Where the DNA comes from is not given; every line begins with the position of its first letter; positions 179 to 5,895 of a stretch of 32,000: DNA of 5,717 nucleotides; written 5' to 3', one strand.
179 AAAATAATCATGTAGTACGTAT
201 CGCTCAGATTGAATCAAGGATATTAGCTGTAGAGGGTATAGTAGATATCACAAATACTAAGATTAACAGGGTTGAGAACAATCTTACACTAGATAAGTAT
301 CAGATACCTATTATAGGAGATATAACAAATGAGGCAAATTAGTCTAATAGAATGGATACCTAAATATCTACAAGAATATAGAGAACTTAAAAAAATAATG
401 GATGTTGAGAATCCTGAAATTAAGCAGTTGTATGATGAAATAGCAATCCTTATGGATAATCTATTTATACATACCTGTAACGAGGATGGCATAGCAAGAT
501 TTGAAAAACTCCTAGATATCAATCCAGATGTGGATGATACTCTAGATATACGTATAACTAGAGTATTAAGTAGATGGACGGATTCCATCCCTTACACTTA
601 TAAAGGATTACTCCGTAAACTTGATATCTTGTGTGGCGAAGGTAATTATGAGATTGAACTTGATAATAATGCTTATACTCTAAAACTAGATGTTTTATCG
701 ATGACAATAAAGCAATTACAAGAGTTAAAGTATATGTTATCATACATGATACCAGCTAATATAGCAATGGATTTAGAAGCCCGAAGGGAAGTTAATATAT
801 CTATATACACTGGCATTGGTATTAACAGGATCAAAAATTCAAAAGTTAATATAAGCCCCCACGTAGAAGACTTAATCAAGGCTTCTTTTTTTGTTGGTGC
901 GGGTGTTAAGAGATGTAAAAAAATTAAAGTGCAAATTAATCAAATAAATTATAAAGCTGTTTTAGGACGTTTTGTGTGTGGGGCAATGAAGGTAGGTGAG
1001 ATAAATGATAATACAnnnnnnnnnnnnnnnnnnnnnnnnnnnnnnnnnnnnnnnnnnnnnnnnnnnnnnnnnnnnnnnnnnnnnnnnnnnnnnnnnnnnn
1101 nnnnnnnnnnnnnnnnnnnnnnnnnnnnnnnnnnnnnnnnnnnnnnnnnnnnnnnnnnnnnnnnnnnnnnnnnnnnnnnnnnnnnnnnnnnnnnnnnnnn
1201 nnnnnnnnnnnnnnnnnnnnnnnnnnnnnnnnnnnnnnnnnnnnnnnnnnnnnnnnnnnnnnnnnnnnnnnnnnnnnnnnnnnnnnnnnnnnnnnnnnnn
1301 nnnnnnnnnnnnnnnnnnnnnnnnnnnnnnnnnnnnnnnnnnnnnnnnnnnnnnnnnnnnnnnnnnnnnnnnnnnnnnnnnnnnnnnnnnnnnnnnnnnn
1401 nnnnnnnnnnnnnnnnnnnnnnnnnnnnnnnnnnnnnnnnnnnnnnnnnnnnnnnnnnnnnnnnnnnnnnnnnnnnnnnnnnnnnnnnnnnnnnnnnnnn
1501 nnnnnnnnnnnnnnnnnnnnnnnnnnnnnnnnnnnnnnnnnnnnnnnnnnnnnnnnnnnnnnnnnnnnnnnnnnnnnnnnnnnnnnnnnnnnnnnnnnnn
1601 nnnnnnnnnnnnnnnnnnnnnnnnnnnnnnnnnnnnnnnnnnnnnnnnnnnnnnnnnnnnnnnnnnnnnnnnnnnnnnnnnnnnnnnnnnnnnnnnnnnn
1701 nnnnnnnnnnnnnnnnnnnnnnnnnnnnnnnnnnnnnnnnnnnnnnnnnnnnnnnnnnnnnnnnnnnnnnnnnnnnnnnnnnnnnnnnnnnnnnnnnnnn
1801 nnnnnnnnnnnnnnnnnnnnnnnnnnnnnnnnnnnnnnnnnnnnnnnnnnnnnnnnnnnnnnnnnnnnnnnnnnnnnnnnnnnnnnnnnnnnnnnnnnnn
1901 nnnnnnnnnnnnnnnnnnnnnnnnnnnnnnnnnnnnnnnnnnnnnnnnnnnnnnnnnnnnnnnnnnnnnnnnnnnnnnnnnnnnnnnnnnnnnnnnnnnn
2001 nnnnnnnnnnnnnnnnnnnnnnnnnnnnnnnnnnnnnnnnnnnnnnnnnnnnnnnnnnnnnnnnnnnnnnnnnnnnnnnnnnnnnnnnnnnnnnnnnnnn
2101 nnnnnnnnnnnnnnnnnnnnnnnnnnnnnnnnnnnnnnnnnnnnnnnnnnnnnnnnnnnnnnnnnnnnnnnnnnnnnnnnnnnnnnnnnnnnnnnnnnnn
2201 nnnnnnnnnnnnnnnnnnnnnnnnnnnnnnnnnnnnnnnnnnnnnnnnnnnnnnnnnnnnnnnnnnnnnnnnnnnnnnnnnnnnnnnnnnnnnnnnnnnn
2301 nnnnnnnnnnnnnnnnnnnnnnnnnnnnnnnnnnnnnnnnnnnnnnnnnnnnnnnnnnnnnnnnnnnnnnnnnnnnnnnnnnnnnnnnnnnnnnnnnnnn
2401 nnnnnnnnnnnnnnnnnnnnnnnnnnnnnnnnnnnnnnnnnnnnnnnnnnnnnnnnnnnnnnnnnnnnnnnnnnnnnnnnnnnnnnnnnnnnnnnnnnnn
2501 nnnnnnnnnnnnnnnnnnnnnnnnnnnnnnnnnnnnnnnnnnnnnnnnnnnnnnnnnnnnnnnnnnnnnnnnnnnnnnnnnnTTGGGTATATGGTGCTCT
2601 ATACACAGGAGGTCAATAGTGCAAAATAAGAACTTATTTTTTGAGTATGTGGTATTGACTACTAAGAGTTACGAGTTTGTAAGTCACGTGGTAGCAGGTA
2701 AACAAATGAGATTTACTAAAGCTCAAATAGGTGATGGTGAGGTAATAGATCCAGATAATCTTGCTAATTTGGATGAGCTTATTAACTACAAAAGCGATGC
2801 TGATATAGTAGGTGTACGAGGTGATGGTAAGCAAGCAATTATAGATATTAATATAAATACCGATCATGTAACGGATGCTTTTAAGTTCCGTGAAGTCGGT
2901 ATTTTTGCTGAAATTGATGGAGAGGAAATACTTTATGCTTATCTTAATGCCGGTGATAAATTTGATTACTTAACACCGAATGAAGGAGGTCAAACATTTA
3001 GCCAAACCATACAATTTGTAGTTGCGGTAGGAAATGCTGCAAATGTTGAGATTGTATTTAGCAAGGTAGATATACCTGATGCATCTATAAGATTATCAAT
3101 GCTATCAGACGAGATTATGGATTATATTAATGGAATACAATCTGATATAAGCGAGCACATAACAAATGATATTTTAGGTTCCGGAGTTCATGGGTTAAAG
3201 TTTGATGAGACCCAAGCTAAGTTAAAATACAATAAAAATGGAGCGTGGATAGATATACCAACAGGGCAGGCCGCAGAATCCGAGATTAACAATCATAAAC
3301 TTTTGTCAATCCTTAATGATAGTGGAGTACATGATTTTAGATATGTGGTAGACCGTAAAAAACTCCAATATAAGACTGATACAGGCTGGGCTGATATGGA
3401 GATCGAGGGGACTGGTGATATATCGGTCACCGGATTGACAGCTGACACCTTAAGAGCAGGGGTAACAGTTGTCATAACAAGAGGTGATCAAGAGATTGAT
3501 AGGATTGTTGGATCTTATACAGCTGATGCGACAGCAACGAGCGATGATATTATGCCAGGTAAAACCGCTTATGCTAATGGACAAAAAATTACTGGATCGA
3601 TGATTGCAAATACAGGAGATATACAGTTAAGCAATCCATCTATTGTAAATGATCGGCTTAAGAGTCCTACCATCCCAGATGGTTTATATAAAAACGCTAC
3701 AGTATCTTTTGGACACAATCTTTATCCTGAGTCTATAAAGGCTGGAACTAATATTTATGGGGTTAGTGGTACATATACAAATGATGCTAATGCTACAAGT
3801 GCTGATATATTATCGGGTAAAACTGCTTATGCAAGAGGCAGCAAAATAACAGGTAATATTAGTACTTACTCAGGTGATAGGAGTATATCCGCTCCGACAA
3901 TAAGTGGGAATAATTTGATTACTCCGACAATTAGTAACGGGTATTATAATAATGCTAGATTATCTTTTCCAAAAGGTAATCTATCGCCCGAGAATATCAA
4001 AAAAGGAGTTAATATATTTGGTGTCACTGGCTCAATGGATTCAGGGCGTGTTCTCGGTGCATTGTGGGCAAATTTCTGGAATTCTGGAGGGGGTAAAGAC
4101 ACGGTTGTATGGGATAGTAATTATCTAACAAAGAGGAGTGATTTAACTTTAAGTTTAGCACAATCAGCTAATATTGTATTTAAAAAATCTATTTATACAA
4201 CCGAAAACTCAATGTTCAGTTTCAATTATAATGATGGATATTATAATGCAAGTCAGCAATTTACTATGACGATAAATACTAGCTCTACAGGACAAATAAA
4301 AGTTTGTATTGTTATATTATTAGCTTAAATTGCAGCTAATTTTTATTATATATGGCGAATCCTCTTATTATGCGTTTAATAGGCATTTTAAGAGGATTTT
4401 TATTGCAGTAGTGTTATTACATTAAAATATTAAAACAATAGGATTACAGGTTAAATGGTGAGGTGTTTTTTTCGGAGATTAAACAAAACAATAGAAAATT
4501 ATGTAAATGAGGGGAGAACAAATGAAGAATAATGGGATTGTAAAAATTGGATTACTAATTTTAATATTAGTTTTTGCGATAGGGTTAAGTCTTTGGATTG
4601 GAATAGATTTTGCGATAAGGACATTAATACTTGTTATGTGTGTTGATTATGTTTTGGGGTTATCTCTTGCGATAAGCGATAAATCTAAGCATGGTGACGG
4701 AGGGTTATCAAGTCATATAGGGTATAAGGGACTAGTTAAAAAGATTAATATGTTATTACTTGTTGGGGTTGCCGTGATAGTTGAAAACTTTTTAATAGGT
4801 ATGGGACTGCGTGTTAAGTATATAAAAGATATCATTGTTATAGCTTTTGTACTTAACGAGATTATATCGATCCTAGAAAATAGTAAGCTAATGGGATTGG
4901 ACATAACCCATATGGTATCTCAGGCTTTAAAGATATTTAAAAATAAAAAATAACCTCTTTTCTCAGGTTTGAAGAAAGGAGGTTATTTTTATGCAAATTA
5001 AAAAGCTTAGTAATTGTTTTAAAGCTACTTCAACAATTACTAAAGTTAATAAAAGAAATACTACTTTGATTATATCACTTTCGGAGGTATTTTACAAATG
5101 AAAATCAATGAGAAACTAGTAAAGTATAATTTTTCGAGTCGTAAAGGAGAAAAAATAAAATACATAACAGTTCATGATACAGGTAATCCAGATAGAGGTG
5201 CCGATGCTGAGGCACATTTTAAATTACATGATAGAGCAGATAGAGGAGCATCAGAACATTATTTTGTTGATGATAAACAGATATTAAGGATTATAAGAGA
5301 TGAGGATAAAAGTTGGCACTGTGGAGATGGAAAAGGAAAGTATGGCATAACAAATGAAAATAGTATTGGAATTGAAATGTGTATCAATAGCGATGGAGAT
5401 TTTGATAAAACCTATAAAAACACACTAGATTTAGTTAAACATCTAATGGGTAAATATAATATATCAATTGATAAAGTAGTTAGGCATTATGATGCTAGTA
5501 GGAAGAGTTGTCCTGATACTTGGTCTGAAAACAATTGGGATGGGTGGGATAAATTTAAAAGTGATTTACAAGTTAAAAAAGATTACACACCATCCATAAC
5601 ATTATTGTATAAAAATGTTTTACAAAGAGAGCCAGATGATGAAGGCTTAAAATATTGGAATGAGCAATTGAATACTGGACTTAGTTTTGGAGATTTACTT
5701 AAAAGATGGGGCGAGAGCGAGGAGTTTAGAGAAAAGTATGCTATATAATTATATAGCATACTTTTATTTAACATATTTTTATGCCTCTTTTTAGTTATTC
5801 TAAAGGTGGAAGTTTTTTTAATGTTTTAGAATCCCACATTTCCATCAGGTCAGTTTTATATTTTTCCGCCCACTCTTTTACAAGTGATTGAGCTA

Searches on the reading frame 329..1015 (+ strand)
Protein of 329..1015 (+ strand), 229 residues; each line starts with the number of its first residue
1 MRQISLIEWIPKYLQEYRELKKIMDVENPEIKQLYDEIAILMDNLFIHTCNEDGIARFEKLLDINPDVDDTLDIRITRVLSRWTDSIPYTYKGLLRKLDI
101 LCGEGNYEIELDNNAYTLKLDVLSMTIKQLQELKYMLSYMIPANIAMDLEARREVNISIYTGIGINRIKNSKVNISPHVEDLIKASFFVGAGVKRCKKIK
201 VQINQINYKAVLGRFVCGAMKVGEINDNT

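Call 90: search_protein_families(library=pfam, proteins=[window:329-1015:+], max_evalue=0.001)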
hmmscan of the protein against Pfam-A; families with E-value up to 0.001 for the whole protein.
window:329-1015:+ (229 aa): 1 family
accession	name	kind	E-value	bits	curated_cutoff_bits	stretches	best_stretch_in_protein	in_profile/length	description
PF10076.14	Phage_Mu_Gp48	-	6.9e-24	84.8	37.4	1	6-148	3-146/150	Bacteriophage Mu-like, Gp48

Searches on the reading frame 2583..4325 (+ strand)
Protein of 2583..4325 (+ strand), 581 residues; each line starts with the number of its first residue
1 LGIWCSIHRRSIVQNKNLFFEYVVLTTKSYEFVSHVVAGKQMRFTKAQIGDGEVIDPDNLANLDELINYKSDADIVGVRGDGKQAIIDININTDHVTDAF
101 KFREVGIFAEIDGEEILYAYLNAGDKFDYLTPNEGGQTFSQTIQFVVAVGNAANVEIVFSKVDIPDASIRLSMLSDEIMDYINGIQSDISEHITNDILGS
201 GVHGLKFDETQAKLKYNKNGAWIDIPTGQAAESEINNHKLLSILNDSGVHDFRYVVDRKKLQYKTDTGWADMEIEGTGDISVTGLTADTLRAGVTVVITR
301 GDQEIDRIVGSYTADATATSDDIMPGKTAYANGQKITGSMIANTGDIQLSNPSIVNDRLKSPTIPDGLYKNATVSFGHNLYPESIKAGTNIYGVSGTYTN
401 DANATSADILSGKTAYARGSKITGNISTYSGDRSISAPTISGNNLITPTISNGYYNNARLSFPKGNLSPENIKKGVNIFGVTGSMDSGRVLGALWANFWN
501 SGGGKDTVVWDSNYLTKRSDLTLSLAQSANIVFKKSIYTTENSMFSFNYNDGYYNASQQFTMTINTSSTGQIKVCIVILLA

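Call 90: search_protein_families(library=pfam, proteins=[window:2583-4325:+], max_evalue=0.001)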
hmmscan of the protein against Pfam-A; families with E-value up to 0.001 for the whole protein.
window:2583-4325:+ (581 aa): 1 family
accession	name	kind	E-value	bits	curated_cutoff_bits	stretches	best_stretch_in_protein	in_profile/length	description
PF12571.13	Phage_tail_fib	-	2.2e-05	24.9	23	1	32-157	17-138/150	Phage tail-collar fibre protein, N-terminal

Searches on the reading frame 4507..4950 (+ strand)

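Call 90: search_protein_families(library=pfam, proteins=[window:4507-4950:+], max_evalue=0.001)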
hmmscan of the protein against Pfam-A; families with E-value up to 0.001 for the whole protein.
window:4507-4950:+ (148 aa): 1 family
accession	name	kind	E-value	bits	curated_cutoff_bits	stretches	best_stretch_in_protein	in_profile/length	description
PF05105.17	Phage_holin_4_1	-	2.7e-24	85.9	22.2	1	29-146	6-116/116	Bacteriophage holin family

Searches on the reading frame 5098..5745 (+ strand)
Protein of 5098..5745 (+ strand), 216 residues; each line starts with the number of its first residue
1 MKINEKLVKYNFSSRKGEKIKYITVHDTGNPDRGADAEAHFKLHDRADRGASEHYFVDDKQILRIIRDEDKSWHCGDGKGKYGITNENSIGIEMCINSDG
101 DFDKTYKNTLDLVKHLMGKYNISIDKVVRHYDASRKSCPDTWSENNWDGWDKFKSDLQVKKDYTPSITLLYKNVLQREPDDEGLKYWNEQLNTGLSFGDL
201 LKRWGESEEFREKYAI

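Call 90: search_protein_families(library=pfam, proteins=[window:5098-5745:+], max_evalue=0.001)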
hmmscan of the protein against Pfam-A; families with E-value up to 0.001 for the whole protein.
window:5098-5745:+ (216 aa): 2 families
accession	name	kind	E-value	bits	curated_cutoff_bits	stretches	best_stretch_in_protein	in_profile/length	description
PF01510.30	Amidase_2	-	8.1e-25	88.1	26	1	17-140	2-130/131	N-acetylmuramoyl-L-alanine amidase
PF13946.11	DUF4214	-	4.2e-12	46.4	23.2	1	164-213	21-71/72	Domain of unknown function (DUF4214)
